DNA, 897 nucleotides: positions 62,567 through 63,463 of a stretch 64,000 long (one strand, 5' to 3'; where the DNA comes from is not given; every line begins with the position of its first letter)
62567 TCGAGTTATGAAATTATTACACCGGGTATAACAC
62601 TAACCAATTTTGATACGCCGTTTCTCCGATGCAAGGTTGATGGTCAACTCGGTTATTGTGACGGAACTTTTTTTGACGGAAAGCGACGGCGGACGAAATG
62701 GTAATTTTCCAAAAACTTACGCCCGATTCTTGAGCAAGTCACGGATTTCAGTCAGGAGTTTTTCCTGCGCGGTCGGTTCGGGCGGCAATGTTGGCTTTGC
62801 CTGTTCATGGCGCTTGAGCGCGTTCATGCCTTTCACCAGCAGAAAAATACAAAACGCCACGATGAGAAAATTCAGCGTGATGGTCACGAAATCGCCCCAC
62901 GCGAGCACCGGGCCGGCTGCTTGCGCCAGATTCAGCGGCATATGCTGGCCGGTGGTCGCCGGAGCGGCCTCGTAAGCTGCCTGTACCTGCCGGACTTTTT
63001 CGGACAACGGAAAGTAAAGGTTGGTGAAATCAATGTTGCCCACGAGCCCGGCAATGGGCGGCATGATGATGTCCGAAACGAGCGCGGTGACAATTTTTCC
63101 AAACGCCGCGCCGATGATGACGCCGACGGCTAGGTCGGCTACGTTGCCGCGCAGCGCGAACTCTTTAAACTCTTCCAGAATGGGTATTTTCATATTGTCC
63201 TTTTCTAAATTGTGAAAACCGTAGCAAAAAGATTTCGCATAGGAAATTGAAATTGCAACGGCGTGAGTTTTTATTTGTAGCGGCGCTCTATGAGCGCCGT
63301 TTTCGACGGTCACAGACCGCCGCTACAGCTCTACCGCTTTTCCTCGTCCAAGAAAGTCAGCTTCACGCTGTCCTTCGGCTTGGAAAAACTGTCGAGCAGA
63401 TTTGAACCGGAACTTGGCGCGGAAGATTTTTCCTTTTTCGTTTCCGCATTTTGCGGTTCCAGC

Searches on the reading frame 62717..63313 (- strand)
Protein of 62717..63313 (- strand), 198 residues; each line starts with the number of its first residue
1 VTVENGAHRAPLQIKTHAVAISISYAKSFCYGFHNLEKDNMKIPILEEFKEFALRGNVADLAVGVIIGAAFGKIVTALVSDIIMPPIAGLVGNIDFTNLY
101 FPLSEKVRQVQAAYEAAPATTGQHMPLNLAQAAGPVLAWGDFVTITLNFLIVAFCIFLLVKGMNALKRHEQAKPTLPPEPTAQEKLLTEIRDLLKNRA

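Call 68: search_protein_families(library=pfam, proteins=[window:62717-63313:-], max_evalue=0.001)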
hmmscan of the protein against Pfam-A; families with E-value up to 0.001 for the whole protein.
window:62717-63313:- (198 aa): 1 family
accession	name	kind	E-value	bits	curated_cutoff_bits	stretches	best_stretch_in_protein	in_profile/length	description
PF01741.23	MscL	-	9.2e-42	142.7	27.4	1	45-195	1-123/123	Large-conductance mechanosensitive channel, MscL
